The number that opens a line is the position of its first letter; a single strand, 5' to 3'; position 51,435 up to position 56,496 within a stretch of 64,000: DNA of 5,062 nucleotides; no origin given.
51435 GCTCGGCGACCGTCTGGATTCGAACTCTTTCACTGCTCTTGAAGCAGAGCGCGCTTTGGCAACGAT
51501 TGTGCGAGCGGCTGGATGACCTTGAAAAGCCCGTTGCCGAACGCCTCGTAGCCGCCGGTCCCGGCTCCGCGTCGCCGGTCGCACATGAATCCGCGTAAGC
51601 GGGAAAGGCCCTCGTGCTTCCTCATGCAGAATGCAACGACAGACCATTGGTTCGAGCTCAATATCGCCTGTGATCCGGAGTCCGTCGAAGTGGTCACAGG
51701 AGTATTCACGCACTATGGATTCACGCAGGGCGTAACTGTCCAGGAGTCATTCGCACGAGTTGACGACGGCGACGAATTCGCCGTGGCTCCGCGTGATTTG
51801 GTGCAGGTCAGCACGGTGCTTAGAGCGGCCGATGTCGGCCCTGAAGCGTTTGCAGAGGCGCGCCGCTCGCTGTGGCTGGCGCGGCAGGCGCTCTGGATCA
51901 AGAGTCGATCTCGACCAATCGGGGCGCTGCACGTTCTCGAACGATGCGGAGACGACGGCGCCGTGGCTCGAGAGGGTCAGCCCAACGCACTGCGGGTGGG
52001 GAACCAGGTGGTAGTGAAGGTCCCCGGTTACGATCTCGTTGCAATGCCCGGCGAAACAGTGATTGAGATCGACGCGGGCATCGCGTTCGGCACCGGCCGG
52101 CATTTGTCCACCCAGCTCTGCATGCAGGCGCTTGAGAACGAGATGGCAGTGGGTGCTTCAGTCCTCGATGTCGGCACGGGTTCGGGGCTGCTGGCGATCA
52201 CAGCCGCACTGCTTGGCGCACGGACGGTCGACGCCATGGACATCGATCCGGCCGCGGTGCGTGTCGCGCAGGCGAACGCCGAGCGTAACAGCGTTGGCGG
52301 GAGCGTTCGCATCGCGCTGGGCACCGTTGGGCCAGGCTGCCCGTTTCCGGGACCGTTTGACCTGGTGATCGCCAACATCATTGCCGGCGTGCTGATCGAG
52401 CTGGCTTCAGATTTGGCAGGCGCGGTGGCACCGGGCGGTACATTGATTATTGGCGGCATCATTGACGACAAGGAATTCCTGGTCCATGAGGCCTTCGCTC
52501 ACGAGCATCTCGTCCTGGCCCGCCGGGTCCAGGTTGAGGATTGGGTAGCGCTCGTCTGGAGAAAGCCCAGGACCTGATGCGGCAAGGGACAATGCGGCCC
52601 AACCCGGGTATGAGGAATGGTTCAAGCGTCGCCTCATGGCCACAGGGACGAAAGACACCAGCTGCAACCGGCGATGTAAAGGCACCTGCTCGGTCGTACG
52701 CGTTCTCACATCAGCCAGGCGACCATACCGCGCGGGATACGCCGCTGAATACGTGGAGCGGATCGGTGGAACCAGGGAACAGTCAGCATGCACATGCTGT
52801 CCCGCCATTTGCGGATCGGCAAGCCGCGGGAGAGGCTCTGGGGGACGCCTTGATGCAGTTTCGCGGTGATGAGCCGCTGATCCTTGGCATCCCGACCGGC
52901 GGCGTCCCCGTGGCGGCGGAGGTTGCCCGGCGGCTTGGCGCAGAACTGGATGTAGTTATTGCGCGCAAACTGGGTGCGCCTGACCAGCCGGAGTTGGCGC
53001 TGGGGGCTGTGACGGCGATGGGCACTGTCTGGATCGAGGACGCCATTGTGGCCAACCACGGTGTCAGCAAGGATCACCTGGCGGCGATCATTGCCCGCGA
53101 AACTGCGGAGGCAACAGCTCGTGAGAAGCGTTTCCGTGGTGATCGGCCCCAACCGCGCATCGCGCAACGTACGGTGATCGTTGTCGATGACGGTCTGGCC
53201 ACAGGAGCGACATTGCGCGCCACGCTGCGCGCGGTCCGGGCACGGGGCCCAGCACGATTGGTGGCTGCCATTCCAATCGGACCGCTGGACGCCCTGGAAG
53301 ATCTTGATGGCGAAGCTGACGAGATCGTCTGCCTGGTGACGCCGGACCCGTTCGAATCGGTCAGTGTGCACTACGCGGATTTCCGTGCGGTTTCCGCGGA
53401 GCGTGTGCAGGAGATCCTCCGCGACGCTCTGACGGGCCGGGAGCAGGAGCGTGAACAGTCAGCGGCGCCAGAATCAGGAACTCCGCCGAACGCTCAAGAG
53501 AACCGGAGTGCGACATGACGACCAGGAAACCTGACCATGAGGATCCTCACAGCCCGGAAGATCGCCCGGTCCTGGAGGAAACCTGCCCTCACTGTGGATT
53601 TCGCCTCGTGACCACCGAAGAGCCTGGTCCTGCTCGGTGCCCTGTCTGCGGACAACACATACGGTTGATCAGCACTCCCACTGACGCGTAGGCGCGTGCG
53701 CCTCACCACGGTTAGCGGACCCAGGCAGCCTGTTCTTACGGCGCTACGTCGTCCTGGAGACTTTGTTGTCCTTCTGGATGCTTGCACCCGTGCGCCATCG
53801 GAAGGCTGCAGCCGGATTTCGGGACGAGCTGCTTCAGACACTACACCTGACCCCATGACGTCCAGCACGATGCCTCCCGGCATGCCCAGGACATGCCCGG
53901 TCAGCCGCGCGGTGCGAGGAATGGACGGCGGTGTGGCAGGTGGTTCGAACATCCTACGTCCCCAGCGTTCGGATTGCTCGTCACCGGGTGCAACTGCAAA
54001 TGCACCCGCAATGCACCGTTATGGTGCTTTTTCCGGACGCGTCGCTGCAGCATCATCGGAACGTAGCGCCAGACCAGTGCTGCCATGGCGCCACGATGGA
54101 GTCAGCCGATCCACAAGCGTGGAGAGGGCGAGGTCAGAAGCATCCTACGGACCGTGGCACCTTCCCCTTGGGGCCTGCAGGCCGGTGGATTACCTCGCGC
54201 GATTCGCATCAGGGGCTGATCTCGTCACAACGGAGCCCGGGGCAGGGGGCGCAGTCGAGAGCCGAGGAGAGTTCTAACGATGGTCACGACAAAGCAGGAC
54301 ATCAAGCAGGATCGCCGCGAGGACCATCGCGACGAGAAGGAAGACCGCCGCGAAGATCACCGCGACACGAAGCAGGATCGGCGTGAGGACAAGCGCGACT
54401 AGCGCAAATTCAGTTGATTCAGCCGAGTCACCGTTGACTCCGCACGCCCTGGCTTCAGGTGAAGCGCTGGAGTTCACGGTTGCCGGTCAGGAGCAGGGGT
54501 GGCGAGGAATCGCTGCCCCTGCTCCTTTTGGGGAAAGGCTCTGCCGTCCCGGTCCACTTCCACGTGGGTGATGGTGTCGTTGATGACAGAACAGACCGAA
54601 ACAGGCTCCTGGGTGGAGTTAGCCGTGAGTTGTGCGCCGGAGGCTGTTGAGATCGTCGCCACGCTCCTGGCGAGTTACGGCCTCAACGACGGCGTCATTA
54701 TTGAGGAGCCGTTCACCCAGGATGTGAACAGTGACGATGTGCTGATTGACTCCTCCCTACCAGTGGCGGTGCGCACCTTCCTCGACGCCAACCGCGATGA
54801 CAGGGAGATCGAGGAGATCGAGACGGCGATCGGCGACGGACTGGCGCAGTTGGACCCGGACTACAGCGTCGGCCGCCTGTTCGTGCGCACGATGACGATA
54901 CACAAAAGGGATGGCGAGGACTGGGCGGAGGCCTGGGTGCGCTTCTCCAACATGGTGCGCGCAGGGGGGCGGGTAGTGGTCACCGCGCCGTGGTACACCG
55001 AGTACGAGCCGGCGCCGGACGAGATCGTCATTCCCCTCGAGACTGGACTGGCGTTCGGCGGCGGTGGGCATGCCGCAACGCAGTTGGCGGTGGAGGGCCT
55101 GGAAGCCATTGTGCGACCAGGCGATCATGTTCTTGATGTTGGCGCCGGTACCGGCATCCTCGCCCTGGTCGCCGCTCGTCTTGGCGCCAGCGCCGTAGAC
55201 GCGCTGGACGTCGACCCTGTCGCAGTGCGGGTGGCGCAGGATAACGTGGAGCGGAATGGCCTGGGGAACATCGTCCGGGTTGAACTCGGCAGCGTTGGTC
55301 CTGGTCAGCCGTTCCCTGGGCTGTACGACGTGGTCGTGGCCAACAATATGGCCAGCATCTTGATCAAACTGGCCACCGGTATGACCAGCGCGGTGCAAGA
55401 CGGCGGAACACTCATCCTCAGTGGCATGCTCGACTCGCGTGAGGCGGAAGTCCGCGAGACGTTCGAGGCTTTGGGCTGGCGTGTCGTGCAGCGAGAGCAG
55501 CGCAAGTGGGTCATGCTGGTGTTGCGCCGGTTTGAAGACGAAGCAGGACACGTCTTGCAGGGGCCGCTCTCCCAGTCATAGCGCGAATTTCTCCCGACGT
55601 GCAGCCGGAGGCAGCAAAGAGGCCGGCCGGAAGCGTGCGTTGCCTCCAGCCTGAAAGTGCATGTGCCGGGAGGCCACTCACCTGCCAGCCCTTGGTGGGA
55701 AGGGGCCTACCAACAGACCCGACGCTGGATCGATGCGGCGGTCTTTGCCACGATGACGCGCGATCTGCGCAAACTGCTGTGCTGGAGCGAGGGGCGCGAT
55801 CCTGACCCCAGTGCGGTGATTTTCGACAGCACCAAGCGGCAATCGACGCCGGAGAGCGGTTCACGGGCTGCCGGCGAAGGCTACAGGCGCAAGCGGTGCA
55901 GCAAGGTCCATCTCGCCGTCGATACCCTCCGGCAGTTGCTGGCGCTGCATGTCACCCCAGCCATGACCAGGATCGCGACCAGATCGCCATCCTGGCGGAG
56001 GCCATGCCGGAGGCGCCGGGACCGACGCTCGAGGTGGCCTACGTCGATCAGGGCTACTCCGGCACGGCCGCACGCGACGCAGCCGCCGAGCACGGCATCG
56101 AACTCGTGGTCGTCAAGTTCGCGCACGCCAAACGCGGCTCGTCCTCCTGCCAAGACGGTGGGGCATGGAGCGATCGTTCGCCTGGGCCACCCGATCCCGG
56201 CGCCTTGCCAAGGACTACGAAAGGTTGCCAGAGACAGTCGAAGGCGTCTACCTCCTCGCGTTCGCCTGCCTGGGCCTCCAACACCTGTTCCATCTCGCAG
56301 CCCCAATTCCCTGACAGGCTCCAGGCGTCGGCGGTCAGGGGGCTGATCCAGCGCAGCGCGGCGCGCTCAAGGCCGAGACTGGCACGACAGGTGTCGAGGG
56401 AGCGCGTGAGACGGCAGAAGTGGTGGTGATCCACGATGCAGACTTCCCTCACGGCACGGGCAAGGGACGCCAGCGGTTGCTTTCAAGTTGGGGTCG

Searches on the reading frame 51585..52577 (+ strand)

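Call 25: search_protein_families(library=pfam, proteins=[window:51585-52577:+], max_evalue=0.01)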
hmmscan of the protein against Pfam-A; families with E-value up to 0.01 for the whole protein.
window:51585-52577:+ (330 aa): 10 families
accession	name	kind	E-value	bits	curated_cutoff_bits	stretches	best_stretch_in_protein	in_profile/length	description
PF06325.19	PrmA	-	7.6e-56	190.2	22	1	22-327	2-295/296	Ribosomal protein L11 methyltransferase (PrmA)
PF05175.20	MTS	-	3.2e-09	37.1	23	1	175-264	19-105/170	Methyltransferase small domain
PF13649.12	Methyltransf_25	-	3.6e-09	37.6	27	1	193-265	1-73/97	Methyltransferase domain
PF08241.18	Methyltransf_11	-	1.3e-06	29.3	21.2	1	194-288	1-94/95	Methyltransferase domain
PF13847.12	Methyltransf_31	-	1.4e-06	28.5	27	1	190-264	4-81/145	Methyltransferase domain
PF08242.18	Methyltransf_12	-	2.5e-05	25.3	30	1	194-286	1-97/98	Methyltransferase domain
PF01135.25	PCMT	-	3.7e-05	24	20.3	1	178-289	64-171/210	Protein-L-isoaspartate(D-aspartate) O-methyltransferase (PCMT)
PF13489.12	Methyltransf_23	-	0.00028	21.1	27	1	188-232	21-61/164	Methyltransferase domain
PF02475.24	TRM5-TYW2_MTfase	-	0.00078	19.9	28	1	189-246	36-94/164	TRM5/TYW2 methyltransferase domain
PF03602.21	Cons_hypoth95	-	0.0069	16.5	24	0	188-237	40-89/182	Conserved hypothetical protein 95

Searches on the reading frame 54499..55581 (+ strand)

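Call 25: search_protein_families(library=pfam, proteins=[window:54499-55581:+], max_evalue=0.01)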
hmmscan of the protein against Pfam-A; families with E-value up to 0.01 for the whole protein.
window:54499-55581:+ (360 aa): 12 families
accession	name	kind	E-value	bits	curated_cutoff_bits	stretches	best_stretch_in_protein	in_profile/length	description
PF06325.19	PrmA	-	6.2e-60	203.6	22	1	37-344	1-295/296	Ribosomal protein L11 methyltransferase (PrmA)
PF13649.12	Methyltransf_25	-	2.1e-09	38.4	27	1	211-286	1-75/97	Methyltransferase domain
PF05175.20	MTS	-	2.7e-09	37.3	23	1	193-282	19-105/170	Methyltransferase small domain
PF08242.18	Methyltransf_12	-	5.1e-08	34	30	1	212-288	1-78/98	Methyltransferase domain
PF13847.12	Methyltransf_31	-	7e-08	32.7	27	1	207-328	3-130/145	Methyltransferase domain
PF08241.18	Methyltransf_11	-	1.1e-06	29.6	21.2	1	212-288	1-73/95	Methyltransferase domain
PF02475.24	TRM5-TYW2_MTfase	-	1.7e-06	28.6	28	1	202-265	31-95/164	TRM5/TYW2 methyltransferase domain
PF12847.13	Methyltransf_18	-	1.1e-05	25.9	27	1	203-332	10-138/151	Methyltransferase domain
PF01135.25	PCMT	-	8.6e-05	22.8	20.3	1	197-306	65-170/210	Protein-L-isoaspartate(D-aspartate) O-methyltransferase (PCMT)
PF13489.12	Methyltransf_23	-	9.6e-05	22.6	27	1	206-312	21-121/164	Methyltransferase domain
PF03602.21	Cons_hypoth95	-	0.007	16.5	24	0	208-257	42-91/182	Conserved hypothetical protein 95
PF02353.26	CMAS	-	0.0088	15.8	27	0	205-265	60-120/273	Mycolic acid cyclopropane synthetase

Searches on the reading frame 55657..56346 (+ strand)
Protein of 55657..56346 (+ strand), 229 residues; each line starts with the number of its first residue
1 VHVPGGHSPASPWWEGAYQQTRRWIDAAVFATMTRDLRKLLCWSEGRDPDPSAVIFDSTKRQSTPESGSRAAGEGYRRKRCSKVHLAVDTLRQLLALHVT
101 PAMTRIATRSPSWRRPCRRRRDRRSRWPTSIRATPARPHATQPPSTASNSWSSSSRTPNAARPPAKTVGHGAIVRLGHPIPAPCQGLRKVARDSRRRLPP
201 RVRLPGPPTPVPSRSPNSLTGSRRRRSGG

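Call 25: search_protein_families(library=pfam, proteins=[window:55657-56346:+], max_evalue=0.01)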
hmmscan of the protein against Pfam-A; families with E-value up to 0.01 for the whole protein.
window:55657-56346:+ (229 aa): 1 family
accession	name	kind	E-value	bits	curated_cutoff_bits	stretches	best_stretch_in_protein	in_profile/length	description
PF01609.27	DDE_Tnp_1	-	0.00028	21.1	23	1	49-102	2-57/200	Transposase DDE domain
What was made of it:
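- There are several near-identical copies in one region, and a transposase fragment lies at 55657-56346 upstream of copy 3 (call 25).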
